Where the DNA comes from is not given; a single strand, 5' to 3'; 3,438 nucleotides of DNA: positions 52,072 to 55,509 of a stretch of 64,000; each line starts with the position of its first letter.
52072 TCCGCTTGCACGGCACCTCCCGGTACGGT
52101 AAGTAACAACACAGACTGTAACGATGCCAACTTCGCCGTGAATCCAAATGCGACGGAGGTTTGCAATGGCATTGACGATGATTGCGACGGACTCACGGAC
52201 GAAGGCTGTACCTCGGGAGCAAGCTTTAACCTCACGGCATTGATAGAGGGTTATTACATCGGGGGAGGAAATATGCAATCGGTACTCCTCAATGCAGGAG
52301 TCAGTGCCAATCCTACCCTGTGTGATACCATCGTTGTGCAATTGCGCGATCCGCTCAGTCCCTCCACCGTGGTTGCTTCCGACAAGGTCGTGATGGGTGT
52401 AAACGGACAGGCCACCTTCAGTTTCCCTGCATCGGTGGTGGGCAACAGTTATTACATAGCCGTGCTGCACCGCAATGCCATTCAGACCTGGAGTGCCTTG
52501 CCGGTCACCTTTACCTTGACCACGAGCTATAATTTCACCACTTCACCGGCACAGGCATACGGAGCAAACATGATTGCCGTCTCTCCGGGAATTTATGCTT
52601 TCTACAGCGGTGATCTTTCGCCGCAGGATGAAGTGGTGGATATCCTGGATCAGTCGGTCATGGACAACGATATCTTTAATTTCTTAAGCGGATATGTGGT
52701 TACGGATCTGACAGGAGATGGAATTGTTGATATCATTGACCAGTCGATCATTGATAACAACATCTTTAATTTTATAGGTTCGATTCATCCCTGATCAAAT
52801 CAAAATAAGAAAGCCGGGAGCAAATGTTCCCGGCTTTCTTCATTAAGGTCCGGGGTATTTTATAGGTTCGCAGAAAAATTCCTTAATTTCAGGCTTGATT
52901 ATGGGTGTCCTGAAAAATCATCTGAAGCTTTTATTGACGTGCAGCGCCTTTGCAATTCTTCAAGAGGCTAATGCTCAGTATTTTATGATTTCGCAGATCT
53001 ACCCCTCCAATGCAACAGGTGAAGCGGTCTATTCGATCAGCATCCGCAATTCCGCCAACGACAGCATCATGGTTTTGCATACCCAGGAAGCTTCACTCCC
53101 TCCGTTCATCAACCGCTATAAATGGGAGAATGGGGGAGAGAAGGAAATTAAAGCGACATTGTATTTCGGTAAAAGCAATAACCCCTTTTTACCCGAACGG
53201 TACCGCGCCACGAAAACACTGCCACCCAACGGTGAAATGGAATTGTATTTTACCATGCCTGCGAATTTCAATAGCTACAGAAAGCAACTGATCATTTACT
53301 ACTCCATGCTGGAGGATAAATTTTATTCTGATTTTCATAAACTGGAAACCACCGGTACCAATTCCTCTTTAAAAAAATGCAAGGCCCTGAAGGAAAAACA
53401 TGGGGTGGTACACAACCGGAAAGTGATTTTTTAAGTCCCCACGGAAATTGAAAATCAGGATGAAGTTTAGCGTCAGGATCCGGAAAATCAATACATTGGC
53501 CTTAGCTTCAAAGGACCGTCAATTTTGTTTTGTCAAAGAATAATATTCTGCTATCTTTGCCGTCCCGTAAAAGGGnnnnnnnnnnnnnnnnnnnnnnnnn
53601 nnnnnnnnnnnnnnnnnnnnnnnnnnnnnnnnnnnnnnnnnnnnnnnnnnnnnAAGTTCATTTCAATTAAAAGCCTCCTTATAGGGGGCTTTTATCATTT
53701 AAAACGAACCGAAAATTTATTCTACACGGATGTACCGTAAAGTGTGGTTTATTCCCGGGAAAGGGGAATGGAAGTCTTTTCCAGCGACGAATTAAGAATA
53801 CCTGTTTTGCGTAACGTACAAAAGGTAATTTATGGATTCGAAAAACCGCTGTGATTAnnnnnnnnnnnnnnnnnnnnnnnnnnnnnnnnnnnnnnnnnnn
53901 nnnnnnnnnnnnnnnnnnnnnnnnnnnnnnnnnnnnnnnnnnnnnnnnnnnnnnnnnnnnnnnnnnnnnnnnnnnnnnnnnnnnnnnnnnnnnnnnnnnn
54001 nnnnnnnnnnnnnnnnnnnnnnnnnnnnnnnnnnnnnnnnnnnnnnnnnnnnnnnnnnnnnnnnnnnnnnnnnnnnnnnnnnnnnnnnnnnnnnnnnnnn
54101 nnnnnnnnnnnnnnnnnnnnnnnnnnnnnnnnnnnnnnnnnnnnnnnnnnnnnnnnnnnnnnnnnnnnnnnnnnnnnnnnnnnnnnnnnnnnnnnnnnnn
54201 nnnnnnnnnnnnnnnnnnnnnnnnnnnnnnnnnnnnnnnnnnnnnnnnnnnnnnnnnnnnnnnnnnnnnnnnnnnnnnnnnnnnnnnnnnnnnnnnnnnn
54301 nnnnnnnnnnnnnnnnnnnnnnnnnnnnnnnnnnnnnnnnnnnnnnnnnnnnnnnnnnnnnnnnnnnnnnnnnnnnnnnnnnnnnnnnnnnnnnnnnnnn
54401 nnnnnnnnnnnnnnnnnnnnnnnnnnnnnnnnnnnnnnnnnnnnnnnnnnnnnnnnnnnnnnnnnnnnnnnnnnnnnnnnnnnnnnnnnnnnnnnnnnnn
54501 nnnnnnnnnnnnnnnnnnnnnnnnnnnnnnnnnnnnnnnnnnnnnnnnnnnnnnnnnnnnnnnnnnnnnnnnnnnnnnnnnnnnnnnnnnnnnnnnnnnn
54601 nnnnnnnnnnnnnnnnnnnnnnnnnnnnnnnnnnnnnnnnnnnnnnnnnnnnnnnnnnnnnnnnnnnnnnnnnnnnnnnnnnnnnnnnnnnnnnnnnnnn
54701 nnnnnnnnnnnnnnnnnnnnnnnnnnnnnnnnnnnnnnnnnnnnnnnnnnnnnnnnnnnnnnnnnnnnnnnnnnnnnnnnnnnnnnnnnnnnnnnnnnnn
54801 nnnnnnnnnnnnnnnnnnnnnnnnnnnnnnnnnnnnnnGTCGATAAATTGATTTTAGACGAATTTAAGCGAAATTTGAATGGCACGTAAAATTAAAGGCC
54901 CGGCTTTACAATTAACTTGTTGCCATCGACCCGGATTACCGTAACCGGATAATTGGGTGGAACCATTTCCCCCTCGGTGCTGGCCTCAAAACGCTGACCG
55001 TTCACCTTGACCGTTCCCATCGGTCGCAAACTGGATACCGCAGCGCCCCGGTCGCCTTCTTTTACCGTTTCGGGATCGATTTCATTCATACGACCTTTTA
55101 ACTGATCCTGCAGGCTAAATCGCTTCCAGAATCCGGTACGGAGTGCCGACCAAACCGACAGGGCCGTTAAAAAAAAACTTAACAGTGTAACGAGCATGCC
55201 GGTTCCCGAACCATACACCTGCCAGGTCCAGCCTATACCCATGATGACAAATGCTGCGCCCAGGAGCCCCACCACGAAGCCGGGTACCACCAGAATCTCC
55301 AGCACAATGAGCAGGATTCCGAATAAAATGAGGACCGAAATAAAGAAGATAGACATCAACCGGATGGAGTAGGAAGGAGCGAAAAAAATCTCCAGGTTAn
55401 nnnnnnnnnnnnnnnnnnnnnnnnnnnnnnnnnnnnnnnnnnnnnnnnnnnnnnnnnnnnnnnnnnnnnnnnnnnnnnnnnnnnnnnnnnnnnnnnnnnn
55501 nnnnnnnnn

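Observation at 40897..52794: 11.9-kb single ORF with an unusually heterogeneous set of binding modules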

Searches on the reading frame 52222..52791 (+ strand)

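Call 21: search_protein_families(library=pfam, proteins=[window:52222-52791:+], max_evalue=10)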
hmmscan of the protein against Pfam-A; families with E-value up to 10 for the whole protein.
seq(190 aa): 1 family
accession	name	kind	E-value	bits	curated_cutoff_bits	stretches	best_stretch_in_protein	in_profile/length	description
PF00404.24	Dockerin_1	-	3.2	8.5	22.9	1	161-181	2-22/57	Dockerin type I domain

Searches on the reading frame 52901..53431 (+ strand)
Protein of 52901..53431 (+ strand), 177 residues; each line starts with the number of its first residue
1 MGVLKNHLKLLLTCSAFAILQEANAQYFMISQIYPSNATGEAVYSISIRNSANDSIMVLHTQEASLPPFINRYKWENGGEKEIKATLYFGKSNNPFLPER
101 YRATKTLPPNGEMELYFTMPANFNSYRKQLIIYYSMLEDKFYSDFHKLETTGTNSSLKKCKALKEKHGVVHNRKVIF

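Call 34: find_homologous_proteins(query=window:52901-53431:+)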
Query window:52901-53431:+ (177 aa): 49 proteins with E <= 0.001 among 70 candidates.
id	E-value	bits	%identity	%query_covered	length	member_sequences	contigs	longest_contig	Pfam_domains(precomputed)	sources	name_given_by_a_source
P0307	1.5e-113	395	99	100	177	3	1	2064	-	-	-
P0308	1.1e-69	252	65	96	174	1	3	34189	-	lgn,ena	-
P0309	3.7e-69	250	68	89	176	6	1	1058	-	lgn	-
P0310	5.1e-68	246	68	89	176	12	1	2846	-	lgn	-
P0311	2.6e-67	244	64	98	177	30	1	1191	-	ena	-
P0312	2.2e-66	241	66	94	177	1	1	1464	-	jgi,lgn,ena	-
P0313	2.7e-66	241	66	88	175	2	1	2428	-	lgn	-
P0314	9.1e-66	239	63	98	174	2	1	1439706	-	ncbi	ncbi:MAG: hypothetical protein U0Y08_01835 [Bacteroidia bacterium]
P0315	1.6e-65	238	62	98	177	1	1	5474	-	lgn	-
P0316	2.4e-65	238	65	94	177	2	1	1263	-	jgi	jgi:hypothetical protein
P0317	3.1e-65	237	66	88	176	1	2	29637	-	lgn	-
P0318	4.6e-65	237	64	95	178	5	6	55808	-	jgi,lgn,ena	-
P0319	7.9e-65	236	61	98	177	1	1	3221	-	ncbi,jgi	jgi:hypothetical protein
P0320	1.0e-64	236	65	94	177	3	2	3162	-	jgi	jgi:hypothetical protein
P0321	1.9e-64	235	66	88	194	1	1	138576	-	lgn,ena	-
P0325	1.9e-63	231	67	86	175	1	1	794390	-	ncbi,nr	ncbi:MAG: hypothetical protein IPK10_02570 [Bacteroidetes bacterium]|nr:hypothetical protein [Bacter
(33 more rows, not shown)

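Call 36: find_encoding_contigs(protein=P0314, flank=10000, max_places=2)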
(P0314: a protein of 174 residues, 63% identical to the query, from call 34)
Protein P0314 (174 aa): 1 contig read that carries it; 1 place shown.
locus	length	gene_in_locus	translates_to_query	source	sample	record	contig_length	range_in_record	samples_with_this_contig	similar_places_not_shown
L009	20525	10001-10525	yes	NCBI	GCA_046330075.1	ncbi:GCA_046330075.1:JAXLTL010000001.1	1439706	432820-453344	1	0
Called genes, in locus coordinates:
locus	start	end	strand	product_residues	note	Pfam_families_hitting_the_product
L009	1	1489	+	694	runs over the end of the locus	-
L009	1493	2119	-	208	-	PF02698:DUF218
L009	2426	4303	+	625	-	PF07995:GSDH, PF18962:Por_Secre_tail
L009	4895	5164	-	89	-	-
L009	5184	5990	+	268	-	PF19569:START_2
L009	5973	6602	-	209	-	-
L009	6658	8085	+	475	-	PF03739:LptF_LptG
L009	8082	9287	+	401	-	PF13439:Glyco_transf_4, PF13692:Glyco_trans_1_4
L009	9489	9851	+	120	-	PF01245:Ribosomal_L19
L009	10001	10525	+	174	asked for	-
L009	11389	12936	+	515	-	PF02012:BNR (faint), PF13088:BNR_2 (faint), PF18962:Por_Secre_tail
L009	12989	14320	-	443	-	PF13520:AA_permease_2, PF00324:AA_permease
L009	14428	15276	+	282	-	PF01869:BcrAD_BadFG (faint)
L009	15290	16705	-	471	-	PF13727:CoA_binding_3, PF02397:Bac_transf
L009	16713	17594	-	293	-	-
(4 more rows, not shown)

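Call 37: find_encoding_contigs(protein=P0325, flank=10000, max_places=2)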
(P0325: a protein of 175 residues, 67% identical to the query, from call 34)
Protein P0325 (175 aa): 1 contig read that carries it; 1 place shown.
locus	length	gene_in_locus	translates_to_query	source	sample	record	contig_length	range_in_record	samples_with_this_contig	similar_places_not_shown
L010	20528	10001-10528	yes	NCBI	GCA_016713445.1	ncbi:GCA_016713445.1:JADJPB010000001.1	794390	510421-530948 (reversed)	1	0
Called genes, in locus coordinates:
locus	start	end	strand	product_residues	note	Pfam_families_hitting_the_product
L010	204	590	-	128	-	-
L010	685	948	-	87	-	-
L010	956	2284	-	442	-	-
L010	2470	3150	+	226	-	PF02463:SMC_N (weak), PF00005:ABC_tran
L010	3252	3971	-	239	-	PF02698:DUF218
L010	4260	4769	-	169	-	-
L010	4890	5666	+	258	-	PF19569:START_2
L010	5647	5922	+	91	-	PF19569:START_2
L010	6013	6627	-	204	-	-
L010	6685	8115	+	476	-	PF03739:LptF_LptG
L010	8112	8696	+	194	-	-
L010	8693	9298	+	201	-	PF13692:Glyco_trans_1_4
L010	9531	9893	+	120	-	PF01245:Ribosomal_L19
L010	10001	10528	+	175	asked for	-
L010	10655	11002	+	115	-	PF01541:GIY-YIG (weak)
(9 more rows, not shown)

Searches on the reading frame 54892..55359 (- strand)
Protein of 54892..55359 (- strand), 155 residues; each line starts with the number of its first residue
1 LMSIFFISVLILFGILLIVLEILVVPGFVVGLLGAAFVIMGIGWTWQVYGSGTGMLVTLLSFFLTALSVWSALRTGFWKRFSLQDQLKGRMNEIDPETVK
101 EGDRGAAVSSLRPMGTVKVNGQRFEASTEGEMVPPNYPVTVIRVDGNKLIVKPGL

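Call 25: search_protein_families(library=pfam, proteins=[window:54892-55359:-], max_evalue=0.001)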
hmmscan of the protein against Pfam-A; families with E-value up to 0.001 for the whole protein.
window:54892-55359:- (155 aa): 1 family
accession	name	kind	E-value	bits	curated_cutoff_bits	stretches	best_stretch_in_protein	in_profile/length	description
PF01957.25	NfeD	-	1.9e-13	50.8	29.1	1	102-153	6-57/57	NfeD-like C-terminal, partner-binding domain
